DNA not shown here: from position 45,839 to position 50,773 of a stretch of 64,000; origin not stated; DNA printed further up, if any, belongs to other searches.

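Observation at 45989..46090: Recurrent extreme C-terminal amphipathic motif K-I-x-x-F-(F/L)-S-(K/R)-(I/L)-(F/I)-G-(F/L) on unrelated secreted proteins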

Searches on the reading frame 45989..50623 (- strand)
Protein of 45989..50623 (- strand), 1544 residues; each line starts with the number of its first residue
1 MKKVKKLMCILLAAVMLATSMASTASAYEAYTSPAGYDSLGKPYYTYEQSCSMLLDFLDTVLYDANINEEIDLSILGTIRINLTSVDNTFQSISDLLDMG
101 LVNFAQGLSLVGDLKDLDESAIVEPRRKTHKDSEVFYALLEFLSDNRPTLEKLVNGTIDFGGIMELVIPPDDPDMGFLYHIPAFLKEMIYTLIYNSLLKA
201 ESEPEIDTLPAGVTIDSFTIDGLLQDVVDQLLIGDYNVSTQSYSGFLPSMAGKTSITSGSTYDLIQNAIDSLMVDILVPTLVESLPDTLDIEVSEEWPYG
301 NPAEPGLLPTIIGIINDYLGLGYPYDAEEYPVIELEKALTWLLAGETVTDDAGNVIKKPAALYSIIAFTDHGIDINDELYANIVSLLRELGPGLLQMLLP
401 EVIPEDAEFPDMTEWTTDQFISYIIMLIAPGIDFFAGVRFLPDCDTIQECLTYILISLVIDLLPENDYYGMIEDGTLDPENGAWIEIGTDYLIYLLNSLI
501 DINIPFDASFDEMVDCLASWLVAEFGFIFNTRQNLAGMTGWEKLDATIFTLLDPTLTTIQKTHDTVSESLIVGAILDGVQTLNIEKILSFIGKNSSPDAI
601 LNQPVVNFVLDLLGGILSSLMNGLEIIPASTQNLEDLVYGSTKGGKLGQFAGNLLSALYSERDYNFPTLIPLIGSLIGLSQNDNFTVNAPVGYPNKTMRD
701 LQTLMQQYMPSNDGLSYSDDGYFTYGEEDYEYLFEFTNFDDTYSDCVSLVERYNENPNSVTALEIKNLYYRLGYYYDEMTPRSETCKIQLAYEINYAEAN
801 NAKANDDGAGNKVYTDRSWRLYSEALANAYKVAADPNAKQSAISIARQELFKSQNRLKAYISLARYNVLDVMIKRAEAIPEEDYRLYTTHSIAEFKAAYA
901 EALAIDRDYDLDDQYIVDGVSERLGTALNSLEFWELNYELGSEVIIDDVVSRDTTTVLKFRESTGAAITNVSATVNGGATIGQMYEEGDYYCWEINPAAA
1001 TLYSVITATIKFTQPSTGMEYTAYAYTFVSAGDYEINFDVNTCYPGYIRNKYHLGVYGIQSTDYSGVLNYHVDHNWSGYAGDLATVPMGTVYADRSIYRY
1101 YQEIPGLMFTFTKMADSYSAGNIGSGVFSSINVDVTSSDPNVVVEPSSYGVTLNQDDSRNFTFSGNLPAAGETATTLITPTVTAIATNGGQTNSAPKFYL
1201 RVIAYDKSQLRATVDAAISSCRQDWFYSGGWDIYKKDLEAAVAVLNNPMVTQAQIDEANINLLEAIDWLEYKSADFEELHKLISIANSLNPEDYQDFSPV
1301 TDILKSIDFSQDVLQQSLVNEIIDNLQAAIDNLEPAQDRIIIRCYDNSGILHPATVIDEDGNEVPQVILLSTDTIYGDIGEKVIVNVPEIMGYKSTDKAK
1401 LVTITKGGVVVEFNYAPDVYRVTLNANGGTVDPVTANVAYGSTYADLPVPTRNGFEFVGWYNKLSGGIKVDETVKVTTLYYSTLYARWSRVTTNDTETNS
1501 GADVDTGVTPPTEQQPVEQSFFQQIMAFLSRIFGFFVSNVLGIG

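Call 4: search_protein_families(library=ncbifam, proteins=[window:45989-50623:-], max_evalue=0.1)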
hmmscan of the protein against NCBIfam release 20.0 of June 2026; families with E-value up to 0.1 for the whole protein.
window:45989-50623:- (1544 aa): 1 family
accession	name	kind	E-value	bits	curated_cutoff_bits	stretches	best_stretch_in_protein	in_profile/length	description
TIGR02543.1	List_Bact_rpt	repeat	7.3e-06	26.2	20.95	1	1450-1491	1-43/44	TIGR02543 family repeat protein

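Call 5: search_protein_families(library=pfam, proteins=[window:45989-50623:-], max_evalue=0.1)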
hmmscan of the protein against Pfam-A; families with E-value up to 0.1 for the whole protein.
window:45989-50623:- (1544 aa): 3 families
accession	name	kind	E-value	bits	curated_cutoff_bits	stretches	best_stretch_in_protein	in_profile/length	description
PF09479.16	Flg_new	-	8e-14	52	27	1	1420-1486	1-64/65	Listeria-Bacteroides repeat domain (List_Bact_rpt)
PF07554.19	FIVAR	-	1.3e-09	38.9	29.2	1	1231-1267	29-68/71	FIVAR domain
PF23019.1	DUF7033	-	0.048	14.5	27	0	1305-1336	34-65/90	Family of unknown function (DUF7033)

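Call 44: find_homologous_proteins(query=window:45989-50623:-, max_evalue=0.00001)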
Query window:45989-50623:- (1544 aa): 53 proteins with E <= 0.00001 among 8000 candidates.
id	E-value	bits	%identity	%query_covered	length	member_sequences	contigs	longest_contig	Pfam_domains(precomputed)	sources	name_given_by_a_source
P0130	0.0e+0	3426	98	100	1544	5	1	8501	PF09479.17,PF07554.20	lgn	-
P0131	0.0e+0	3114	89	100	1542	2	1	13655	PF09479.17,PF07554.20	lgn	-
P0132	0.0e+0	3113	89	100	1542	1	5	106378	PF09479.17,PF07554.20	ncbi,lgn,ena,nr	ncbi:MAG: InlB B-repeat-containing protein [Clostridia bacterium]|nr:InlB B-repeat-containing protei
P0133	0.0e+0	3078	88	100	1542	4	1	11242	PF09479.17,PF07554.20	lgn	-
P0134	0.0e+0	3040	87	100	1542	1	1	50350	PF09479.17,PF07554.20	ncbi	-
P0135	0.0e+0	3033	87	99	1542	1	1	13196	PF09479.17,PF07554.20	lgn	-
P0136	0.0e+0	2979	85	99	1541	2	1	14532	PF09479.17,PF07554.20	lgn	-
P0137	0.0e+0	2957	85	99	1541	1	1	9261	PF09479.17,PF07554.20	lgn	-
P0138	0.0e+0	2952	84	100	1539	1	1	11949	PF09479.17,PF07554.20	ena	-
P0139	0.0e+0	2951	84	100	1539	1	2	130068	PF09479.17,PF07554.20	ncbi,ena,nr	ncbi:MAG: InlB B-repeat-containing protein [Clostridia bacterium]|nr:InlB B-repeat-containing protei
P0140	0.0e+0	2949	85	99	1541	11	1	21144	PF09479.17,PF07554.20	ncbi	-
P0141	0.0e+0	2945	84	99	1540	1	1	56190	PF09479.17,PF07554.20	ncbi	-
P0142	0.0e+0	2932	84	99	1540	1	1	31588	PF09479.17,PF07554.20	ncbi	-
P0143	0.0e+0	2922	83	100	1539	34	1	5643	PF09479.17,PF07554.20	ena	-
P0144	0.0e+0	2920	83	100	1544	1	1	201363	PF09479.17,PF07554.20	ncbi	-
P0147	0.0e+0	2816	81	100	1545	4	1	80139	PF09479.17,PF07554.20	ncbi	-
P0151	0.0e+0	2089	62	100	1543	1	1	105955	PF09479.17,PF07554.20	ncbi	-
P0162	0.0e+0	2036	61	100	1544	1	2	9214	PF09479.17,PF07554.20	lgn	-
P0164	0.0e+0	2033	60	100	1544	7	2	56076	PF09479.17,PF07554.20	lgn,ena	-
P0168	0.0e+0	2002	60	100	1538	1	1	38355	PF09479.17,PF07554.20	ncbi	-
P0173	0.0e+0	1703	52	100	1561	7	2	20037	PF09479.17,PF07554.20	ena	-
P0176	0.0e+0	1392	46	100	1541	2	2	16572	PF09479.17,PF07554.20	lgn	-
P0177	2.5e-13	67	28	26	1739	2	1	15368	PF00404.25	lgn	-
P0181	5.4e-10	56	25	26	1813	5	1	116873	PF00404.25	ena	-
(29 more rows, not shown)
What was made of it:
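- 45989..50623 (-): Giant secreted protein (1544 aa): signal peptide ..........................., a FIVAR domain, a Flg_new (InlB B-repeat) domain, a linker and the tail. There are 47 orthologs at 46-98% identity (call 44).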

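Call 48: find_encoding_contigs(protein=P0132, flank=10000, max_places=1)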
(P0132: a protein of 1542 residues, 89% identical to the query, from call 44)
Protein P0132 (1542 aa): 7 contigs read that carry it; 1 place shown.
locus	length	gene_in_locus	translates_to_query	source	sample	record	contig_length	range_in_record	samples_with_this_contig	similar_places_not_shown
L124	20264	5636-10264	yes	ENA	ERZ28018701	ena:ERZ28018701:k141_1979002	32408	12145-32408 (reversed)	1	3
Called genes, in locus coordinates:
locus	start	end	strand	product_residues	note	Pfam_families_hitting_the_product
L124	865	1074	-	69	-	-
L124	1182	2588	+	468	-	PF06808:DctM (faint), PF03606:DcuC, PF03806:ABG_transport (weak)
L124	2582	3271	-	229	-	PF04542:Sigma70_r2, PF04545:Sigma70_r4, PF01381:HTH_3 (weak)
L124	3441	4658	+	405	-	PF13347:MFS_2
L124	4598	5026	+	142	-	PF13347:MFS_2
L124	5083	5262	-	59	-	-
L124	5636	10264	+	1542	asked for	PF07554:FIVAR (faint), PF09479:Flg_new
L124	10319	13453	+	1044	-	PF07554:FIVAR (faint), PF09479:Flg_new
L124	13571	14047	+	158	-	PF01648:ACPS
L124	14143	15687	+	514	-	PF01073:3Beta_HSD, PF01370:Epimerase, PF02719:Polysacc_synt_2, PF13460:NAD_binding_10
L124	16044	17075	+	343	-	-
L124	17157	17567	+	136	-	-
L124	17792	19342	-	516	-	PF02142:MGS, PF01808:AICARFT_IMPCHas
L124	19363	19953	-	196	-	PF00551:Formyl_trans_N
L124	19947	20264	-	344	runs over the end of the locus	PF00586:AIRS, PF02769:AIRS_C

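Call 49: find_encoding_contigs(protein=P0139, flank=10000, max_places=1)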
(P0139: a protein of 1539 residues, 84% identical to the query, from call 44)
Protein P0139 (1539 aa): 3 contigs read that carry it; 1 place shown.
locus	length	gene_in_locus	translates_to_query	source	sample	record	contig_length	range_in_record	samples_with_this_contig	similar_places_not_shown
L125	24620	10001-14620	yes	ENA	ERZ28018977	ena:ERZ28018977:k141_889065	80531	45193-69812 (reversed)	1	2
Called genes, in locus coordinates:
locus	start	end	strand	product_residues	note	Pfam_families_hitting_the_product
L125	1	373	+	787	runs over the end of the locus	PF01915:Glyco_hydro_3_C, PF14310:Fn3-like, PF00933:Glyco_hydro_3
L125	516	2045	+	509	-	PF13347:MFS_2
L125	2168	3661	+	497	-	-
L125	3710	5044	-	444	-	-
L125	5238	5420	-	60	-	-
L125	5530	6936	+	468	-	PF06808:DctM (faint), PF03606:DcuC, PF03553:Na_H_antiporter (weak), PF03806:ABG_transport (weak)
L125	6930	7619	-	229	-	PF04542:Sigma70_r2, PF04545:Sigma70_r4, PF01381:HTH_3 (weak)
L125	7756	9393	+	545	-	PF13347:MFS_2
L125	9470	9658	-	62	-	-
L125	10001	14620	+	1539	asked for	PF07554:FIVAR (faint), PF09479:Flg_new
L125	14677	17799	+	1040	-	PF07554:FIVAR (faint), PF09479:Flg_new, PF18998:Flg_new_2 (faint), PF09479:Flg_new, PF00404:Dockerin_1 (weak)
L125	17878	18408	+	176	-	PF01648:ACPS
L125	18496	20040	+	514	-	PF01073:3Beta_HSD, PF01370:Epimerase, PF02719:Polysacc_synt_2, PF05368:NmrA (weak), PF13460:NAD_binding_10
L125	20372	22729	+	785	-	PF01326:PPDK_N, PF00391:PEP-utilizers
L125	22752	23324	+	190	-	-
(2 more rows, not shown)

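Call 50: find_encoding_contigs(protein=P0151, flank=10000, max_places=1)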
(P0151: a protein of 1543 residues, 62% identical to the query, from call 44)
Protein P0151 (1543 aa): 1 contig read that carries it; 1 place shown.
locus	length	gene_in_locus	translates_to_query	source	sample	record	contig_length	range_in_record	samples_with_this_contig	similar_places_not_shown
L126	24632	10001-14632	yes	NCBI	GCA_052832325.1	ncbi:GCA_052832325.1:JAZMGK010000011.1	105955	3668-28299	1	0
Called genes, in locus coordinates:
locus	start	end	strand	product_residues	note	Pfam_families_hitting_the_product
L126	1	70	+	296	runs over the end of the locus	PF09924:LPG_synthase_C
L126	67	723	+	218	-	PF13527:Acetyltransf_9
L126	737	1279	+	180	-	PF01965:DJ-1_PfpI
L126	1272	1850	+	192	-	PF01812:5-FTHF_cyc-lig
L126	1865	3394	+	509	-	PF02618:YceG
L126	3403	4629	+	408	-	PF01136:Peptidase_U32, PF16325:Peptidase_U32_C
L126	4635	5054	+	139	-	-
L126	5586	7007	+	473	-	PF03606:DcuC, PF03806:ABG_transport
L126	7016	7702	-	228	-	PF04542:Sigma70_r2, PF04545:Sigma70_r4, PF01381:HTH_3 (weak)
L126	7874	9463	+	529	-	PF13347:MFS_2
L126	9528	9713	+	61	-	-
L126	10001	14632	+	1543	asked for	PF07554:FIVAR (faint), PF09479:Flg_new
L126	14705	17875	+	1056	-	PF09479:Flg_new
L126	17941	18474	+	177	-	PF01648:ACPS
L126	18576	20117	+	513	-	PF01073:3Beta_HSD, PF01370:Epimerase, PF02719:Polysacc_synt_2, PF05368:NmrA (weak), PF13460:NAD_binding_10, PF16363:GDP_Man_Dehyd (weak)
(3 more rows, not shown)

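Call 52: find_encoding_contigs(protein=P0135, flank=3000, max_places=1)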
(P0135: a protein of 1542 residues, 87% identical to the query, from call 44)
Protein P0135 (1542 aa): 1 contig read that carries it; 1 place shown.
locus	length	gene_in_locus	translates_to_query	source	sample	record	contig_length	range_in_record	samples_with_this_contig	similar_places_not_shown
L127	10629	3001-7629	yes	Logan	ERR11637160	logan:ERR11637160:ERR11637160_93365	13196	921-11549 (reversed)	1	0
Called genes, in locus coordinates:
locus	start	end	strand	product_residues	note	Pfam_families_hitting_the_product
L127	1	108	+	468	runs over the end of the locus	PF06808:DctM (faint), PF03606:DcuC, PF03806:ABG_transport (weak)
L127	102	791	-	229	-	PF04542:Sigma70_r2, PF04545:Sigma70_r4, PF01381:HTH_3 (weak)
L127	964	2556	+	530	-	PF13347:MFS_2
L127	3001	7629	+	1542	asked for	PF07554:FIVAR (faint), PF09479:Flg_new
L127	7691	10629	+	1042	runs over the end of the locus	PF07554:FIVAR (faint), PF18998:Flg_new_2 (faint), PF09479:Flg_new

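Call 53: find_encoding_contigs(protein=P0168, flank=3000, max_places=1)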
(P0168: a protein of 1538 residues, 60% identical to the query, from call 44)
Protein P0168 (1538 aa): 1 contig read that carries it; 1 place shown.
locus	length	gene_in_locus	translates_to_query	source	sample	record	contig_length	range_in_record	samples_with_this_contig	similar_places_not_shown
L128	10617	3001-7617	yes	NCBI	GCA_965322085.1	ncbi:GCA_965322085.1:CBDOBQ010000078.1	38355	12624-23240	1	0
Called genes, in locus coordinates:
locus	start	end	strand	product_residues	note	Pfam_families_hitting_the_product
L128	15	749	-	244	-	PF04542:Sigma70_r2, PF04545:Sigma70_r4, PF01381:HTH_3 (weak)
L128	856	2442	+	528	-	PF13347:MFS_2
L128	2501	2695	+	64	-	-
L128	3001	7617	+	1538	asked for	PF07554:FIVAR (faint), PF09479:Flg_new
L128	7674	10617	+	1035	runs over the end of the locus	PF18998:Flg_new_2 (faint), PF09479:Flg_new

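Call 54: find_encoding_contigs(protein=P0173, flank=3000, max_places=1)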
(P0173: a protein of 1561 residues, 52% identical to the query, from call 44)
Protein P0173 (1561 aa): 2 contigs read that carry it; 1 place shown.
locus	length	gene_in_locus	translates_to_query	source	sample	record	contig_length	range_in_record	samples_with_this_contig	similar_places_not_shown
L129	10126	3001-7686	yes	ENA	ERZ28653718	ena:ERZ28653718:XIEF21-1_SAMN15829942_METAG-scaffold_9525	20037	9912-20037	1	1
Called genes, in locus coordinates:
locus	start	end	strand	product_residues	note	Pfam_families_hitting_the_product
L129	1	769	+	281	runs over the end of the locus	PF00456:Transketolase_N, PF13292:DXP_synthase_N, PF00676:E1_dh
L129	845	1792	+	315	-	PF02779:Transket_pyr, PF02780:Transketolase_C, PF22613:Transketolase_C_1 (weak)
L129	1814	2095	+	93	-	-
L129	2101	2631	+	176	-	PF05683:Fumerase_C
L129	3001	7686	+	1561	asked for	PF07554:FIVAR (faint), PF09479:Flg_new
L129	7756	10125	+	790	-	?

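Call 55: find_encoding_contigs(protein=P0176, flank=3000, max_places=1)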
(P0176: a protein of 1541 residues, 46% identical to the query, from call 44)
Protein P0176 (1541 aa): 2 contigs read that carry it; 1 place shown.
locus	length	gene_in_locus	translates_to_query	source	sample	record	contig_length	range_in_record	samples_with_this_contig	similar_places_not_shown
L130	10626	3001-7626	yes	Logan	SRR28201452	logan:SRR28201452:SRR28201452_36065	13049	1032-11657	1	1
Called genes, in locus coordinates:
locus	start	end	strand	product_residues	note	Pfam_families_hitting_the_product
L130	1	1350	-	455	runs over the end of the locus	-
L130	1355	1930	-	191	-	-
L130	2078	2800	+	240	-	PF00899:ThiF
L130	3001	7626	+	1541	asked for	PF07554:FIVAR (faint), PF09479:Flg_new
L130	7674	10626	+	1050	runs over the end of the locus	PF07554:FIVAR (faint), PF09479:Flg_new, PF18998:Flg_new_2 (faint), PF09479:Flg_new, PF00404:Dockerin_1 (weak)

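Call 56: find_encoding_contigs(protein=P0147, flank=3000, max_places=1)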
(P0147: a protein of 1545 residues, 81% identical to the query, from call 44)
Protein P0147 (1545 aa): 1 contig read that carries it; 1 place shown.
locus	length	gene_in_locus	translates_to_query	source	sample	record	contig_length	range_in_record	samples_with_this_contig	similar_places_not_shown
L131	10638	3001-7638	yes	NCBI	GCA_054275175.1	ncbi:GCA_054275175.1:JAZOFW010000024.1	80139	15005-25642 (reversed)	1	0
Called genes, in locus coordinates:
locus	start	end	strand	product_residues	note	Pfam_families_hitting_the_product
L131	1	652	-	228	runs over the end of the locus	PF04542:Sigma70_r2, PF04545:Sigma70_r4, PF01381:HTH_3 (weak)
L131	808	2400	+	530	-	PF13347:MFS_2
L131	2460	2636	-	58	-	-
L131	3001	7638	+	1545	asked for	PF07554:FIVAR (faint), PF09479:Flg_new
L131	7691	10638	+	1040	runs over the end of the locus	PF07554:FIVAR (faint), PF18998:Flg_new_2 (faint), PF09479:Flg_new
